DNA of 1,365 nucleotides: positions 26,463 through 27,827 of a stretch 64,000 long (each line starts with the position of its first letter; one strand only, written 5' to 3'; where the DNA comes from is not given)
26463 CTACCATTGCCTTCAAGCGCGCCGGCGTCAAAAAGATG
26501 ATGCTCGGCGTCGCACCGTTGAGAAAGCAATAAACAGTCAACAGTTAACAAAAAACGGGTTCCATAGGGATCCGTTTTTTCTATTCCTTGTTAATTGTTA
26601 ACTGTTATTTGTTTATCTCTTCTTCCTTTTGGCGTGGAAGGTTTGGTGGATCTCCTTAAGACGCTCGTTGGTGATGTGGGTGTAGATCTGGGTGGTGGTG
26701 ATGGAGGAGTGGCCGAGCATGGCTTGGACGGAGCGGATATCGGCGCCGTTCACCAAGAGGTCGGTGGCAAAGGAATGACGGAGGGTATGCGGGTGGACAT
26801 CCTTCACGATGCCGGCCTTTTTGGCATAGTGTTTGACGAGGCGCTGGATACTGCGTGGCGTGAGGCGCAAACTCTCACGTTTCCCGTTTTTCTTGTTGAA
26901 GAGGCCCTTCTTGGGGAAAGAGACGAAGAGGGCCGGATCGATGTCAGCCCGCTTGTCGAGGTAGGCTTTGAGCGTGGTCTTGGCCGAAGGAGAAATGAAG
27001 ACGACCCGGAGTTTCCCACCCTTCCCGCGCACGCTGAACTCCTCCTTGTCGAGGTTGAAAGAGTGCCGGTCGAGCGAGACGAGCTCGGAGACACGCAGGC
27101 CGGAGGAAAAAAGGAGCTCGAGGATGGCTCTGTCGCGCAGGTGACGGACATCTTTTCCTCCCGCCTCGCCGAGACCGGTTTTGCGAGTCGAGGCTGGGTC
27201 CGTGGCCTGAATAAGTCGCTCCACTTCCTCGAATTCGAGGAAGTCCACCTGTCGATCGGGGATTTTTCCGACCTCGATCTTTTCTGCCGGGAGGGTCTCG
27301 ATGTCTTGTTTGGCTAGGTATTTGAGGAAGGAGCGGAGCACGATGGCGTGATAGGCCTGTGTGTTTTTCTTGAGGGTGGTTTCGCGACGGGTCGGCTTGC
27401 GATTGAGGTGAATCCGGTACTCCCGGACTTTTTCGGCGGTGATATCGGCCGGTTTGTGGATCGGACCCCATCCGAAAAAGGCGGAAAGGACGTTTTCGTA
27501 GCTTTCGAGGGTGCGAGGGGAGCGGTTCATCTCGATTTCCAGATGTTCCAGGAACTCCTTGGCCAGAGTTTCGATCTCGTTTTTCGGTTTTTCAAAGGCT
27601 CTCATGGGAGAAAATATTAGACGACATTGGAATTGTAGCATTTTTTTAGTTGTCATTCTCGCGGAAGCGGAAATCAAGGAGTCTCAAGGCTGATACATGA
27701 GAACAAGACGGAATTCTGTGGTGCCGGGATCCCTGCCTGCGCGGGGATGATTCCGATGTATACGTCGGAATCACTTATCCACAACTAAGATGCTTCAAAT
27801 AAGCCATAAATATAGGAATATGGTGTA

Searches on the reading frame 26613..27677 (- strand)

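Call 94: search_protein_families(library=pfam, proteins=[window:26613-27677:-], max_evalue=0.05)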
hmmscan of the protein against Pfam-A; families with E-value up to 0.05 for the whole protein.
window:26613-27677:- (354 aa): 4 families
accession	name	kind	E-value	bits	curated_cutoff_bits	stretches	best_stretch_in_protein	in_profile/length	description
PF00589.27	Phage_integrase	-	8.6e-40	136.8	27.1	1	146-338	2-171/172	Phage integrase family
PF02899.23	Phage_int_SAM_1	-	2.8e-09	37.6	22.3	1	40-124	2-82/83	Phage integrase, N-terminal SAM-like domain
PF13495.12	Phage_int_SAM_4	-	7.4e-06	26.7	27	1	39-127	2-84/85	Phage integrase, N-terminal SAM-like domain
PF13102.12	Phage_int_SAM_5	-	0.0013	19.5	22.3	1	41-126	8-87/98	Phage integrase SAM-like domain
